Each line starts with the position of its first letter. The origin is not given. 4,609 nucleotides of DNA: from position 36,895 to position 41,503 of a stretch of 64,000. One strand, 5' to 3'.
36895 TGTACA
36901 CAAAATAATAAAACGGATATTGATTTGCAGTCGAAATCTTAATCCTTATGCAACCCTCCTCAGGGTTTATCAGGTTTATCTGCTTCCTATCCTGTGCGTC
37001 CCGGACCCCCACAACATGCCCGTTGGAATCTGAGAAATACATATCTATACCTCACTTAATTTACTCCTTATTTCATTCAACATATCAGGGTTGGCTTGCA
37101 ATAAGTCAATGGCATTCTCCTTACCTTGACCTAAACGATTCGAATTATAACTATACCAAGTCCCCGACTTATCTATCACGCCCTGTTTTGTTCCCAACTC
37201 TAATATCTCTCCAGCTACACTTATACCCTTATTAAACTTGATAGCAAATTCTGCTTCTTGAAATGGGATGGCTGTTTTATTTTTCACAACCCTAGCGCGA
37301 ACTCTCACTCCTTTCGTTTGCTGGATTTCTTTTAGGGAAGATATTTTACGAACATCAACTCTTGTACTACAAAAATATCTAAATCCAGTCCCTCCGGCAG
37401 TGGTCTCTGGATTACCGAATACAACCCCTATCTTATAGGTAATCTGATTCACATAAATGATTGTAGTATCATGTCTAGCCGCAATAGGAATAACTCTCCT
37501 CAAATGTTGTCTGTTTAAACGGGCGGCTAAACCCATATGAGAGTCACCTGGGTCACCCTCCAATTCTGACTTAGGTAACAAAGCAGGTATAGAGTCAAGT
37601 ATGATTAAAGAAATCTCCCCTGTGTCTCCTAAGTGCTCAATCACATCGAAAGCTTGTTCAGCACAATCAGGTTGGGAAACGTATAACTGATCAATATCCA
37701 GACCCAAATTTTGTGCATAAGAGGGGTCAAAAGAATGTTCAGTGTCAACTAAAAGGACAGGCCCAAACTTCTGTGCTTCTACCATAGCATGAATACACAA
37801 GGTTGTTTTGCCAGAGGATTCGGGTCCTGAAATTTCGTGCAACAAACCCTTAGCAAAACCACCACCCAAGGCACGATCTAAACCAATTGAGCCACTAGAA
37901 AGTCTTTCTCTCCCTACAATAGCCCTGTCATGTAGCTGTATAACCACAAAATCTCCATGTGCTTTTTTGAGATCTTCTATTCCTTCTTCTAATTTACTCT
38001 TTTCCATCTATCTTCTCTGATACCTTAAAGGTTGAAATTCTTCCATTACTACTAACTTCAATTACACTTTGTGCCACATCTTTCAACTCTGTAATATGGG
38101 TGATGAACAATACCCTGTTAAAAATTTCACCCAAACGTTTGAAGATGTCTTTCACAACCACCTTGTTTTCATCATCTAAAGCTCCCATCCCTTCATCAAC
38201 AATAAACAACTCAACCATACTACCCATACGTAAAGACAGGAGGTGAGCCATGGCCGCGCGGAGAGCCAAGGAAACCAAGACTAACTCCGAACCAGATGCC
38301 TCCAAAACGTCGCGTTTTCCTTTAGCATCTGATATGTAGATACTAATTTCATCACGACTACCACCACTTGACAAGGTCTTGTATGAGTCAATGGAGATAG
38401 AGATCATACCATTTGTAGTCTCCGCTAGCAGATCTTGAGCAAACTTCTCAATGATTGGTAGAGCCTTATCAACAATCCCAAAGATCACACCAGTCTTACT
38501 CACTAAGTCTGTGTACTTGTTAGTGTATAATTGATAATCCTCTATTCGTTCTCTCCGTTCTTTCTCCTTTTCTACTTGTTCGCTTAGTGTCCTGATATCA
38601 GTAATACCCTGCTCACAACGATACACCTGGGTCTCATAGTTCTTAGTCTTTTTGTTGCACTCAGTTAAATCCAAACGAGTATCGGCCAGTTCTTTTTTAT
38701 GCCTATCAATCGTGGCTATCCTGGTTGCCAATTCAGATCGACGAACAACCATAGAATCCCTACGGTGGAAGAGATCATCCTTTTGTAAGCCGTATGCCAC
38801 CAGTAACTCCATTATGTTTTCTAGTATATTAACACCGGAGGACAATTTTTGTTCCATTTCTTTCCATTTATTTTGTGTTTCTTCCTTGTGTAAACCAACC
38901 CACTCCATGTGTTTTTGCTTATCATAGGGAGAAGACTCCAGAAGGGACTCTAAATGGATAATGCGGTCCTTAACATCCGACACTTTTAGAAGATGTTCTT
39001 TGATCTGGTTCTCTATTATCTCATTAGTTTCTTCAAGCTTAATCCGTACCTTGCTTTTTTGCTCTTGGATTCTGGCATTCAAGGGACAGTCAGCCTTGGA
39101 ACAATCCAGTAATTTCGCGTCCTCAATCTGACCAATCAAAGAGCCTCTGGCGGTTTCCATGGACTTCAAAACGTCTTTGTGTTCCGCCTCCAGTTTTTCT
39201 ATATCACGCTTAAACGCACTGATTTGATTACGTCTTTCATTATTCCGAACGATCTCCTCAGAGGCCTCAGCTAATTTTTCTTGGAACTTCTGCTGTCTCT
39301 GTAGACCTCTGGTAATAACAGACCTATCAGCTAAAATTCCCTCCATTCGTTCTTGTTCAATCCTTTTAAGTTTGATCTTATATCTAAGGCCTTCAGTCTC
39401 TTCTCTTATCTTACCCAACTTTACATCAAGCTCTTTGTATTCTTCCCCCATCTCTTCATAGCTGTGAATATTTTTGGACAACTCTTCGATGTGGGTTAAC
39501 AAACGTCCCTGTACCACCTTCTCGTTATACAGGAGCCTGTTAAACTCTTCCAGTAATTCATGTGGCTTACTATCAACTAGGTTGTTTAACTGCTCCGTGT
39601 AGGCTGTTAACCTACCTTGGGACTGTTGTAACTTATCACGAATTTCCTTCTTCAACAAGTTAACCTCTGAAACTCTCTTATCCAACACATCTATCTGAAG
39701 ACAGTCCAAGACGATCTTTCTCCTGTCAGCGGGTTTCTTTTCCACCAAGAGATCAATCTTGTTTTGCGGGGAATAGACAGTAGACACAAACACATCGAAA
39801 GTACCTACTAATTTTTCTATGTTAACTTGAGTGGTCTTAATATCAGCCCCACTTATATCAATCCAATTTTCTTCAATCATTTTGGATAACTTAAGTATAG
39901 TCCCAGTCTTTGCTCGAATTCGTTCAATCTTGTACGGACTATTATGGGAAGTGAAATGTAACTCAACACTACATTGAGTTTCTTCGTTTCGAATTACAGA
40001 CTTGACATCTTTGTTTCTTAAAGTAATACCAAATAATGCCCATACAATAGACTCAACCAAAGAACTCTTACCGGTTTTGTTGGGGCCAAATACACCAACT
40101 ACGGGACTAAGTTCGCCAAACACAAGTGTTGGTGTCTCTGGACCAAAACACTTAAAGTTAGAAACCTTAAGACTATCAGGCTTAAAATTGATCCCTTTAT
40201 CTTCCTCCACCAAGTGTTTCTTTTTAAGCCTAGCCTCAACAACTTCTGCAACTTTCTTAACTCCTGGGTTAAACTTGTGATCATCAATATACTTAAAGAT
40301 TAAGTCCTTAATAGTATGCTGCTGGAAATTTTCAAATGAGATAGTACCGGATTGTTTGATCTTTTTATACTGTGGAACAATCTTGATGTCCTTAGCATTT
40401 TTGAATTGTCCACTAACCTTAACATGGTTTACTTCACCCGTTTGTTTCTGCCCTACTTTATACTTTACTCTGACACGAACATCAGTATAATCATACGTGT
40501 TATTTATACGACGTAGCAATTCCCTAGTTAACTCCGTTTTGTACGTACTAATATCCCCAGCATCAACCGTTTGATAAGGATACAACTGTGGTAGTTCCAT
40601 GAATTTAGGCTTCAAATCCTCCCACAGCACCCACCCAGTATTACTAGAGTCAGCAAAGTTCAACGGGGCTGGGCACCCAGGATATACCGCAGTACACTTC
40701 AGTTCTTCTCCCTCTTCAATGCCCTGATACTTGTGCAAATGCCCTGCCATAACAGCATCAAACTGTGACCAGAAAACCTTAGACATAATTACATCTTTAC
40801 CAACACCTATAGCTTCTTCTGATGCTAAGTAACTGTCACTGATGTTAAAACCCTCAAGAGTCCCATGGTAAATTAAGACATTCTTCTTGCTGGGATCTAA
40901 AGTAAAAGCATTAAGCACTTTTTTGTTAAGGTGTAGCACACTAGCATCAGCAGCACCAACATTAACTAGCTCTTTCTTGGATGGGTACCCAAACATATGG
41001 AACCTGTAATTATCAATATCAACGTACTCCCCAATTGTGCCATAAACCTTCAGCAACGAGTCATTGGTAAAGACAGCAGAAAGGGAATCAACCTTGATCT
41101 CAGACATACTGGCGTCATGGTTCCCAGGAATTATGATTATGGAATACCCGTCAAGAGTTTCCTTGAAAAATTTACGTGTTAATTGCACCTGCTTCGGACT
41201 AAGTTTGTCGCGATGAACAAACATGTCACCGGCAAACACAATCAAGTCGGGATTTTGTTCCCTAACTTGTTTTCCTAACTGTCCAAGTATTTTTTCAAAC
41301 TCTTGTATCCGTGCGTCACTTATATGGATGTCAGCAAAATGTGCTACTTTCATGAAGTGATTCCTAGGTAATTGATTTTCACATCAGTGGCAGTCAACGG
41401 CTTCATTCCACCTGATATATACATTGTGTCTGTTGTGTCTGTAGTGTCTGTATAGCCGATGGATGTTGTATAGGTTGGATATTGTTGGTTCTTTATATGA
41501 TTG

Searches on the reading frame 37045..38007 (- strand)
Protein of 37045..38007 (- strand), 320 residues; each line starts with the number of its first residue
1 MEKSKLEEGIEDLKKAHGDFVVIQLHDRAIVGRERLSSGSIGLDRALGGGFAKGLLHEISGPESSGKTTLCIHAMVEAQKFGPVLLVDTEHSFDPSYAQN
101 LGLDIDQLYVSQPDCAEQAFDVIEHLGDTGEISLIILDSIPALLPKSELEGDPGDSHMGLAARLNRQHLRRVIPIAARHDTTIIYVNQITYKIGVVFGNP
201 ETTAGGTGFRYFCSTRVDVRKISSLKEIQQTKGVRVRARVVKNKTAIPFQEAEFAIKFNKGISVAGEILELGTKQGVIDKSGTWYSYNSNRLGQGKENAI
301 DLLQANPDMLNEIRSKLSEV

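Call 13: search_protein_families(library=phrogs, proteins=[window:37045-38007:-])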
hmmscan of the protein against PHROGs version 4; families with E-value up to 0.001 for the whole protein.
window:37045-38007:- (320 aa): 5 families
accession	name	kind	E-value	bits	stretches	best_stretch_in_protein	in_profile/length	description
phrog_97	-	other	3.6e-72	245.2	2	6-225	20-257/506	UvsX-like recombinase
phrog_8337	-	DNA, RNA and nucleotide metabolism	5e-30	105.8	1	42-245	56-267/273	DNA repair protein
phrog_9666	-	unknown function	2.3e-15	56.9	1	175-281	621-728/779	-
phrog_1366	-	unknown function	2.7e-05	24.9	1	55-140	15-98/307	-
phrog_19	-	DNA, RNA and nucleotide metabolism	5.5e-05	23.2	1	35-90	334-390/621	DnaB-like replicative helicase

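Call 71: search_dna_similar(query=window:37045-38007:-, collection=phages, mode=protein, max_rows=12, max_evalue=0.001)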
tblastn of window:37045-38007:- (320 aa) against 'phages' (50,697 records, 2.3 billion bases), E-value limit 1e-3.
Records with a match: 2477; places in all: 2479; records where one place covers at least 80% of the query: 1912.
Best place of each record, by identity: <60% 2477.
By first word of the organism name: Escherichia 393; Mycobacterium 364; Staphylococcus 291; Bacillus 232; Klebsiella 151; Streptomyces 133; Vibrio 122; Enterococcus 71; Shigella 61; Listeria 58; and 69 more.
By host as written in the record: Mycobacterium smegmatis mc2 155 270; - 234; Escherichia coli 173; Staphylococcus aureus 89; Streptomyces griseus ATCC 10137 52; Listeria monocytogenes 47; Erwinia amylovora 44; Mycobacterium smegmatis mc#155 43; and 571 more.
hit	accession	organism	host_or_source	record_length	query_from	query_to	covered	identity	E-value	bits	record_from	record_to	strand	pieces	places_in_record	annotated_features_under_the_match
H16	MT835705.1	Bacteriophage sp.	human fecal samples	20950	2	319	99%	47.5%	2e-92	306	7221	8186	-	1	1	record has no annotation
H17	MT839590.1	Bacteriophage sp.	human fecal samples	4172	6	319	98%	47.3%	9e-97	317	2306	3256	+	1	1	record has no annotation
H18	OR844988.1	Staphylococcus phage SA 1306 Kay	Staphylococcus aureus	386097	6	319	98%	47.2%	4e-90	299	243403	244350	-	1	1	record has no annotation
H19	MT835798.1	Bacteriophage sp.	human fecal samples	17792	6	317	98%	47.3%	1e-93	309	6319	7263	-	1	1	record has no annotation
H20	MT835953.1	Bacteriophage sp.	human fecal samples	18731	6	319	98%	46.7%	1e-91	303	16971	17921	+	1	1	record has no annotation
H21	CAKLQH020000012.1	Acinetobacter phage MD-2021a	not known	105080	3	319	99%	45.6%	2e-88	294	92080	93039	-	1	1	recA: recombinase A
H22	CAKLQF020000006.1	Acinetobacter phage MD-2021a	not known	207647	3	319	99%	45.6%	2e-88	294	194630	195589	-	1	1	recA: recombinase A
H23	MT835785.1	Bacteriophage sp.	human fecal samples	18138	6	319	98%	46.1%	6e-92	304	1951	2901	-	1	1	record has no annotation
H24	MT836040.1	Bacteriophage sp.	human fecal samples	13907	1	317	99%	45.0%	5e-86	287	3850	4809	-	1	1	record has no annotation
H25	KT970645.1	Bacillus phage phi4J1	Bacillus thuringiensis 4J1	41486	6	319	98%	45.4%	1e-80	271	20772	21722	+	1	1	recA: RecA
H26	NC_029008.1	Bacillus phage phi4J1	Bacillus thuringiensis 4J1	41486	6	319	98%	45.4%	1e-80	271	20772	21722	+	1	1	recA: UvsX-like recombinase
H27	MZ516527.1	Hafnia phage yong2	Hafnia paralvei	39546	2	320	100%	44.4%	4e-85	285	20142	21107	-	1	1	RecA protein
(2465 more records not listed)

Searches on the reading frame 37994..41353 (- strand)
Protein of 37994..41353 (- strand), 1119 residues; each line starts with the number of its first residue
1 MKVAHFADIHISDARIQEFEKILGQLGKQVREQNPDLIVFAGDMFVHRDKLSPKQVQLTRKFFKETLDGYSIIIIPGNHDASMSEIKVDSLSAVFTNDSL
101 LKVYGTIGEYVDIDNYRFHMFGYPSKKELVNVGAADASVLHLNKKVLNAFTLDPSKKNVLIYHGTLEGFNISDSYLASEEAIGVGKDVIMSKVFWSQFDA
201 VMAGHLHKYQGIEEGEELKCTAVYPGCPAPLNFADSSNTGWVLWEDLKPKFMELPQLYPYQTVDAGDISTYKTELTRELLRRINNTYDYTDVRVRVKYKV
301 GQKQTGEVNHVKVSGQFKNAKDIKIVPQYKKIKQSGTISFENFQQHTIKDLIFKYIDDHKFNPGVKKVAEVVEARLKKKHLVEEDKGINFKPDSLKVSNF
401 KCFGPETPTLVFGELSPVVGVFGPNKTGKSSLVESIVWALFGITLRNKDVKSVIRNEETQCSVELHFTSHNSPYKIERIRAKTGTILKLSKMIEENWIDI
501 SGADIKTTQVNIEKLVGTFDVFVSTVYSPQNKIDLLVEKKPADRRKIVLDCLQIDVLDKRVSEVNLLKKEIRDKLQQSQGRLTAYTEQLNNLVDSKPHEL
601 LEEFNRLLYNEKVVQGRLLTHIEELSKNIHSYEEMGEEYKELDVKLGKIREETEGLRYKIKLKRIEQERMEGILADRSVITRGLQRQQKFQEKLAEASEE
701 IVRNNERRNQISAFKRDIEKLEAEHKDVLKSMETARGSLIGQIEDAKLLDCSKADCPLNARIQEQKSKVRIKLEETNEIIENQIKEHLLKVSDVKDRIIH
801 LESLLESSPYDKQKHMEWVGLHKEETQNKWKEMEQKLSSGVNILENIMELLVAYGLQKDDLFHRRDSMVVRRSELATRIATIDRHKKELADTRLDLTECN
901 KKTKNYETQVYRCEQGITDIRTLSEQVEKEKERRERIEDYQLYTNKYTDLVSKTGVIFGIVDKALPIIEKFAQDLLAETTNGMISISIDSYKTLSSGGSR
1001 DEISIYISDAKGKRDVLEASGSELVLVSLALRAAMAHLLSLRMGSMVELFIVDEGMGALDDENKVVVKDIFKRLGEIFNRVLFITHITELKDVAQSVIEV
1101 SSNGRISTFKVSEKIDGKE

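Call 24: search_protein_families(library=pfam, proteins=[window:37994-41353:-], max_evalue=0.01)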
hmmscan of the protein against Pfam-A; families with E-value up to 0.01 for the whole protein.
window:37994-41353:- (1119 aa): 5 families
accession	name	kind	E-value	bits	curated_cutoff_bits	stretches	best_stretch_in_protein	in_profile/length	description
PF13476.12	AAA_23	-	1.8e-17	65.1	27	1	394-589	1-200/201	AAA domain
PF00149.33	Metallophos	-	2.1e-14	54.9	21.5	1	1-209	1-191/191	Calcineurin-like phosphoesterase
PF02463.25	SMC_N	-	1.1e-13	51.6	40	1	394-1102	4-213/220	RecF/RecN/SMC N terminal domain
PF12850.12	Metallophos_2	-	2.9e-08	34.3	27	1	1-236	1-143/154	Calcineurin-like phosphoesterase superfamily domain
PF13514.12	AAA_27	-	1.5e-06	28.3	22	1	409-491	18-99/206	AAA domain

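Call 25: search_protein_families(library=phrogs, proteins=[window:37994-41353:-], max_evalue=0.001)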
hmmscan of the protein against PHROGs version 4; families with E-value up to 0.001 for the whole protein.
window:37994-41353:- (1119 aa): 4 families
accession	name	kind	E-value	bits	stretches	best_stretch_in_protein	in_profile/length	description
phrog_77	-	DNA, RNA and nucleotide metabolism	1e-55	190.8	1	281-1110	194-953/967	SbcC-like subunit of palindrome specific endonuclease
phrog_21388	-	DNA, RNA and nucleotide metabolism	9.4e-09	36.4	1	422-489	40-110/126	exonuclease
phrog_547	-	other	5.5e-06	26.6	1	1-126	29-150/245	phosphoesterase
phrog_1649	-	other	2.1e-05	24.3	1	1-82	36-106/308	metallo-phosphoesterase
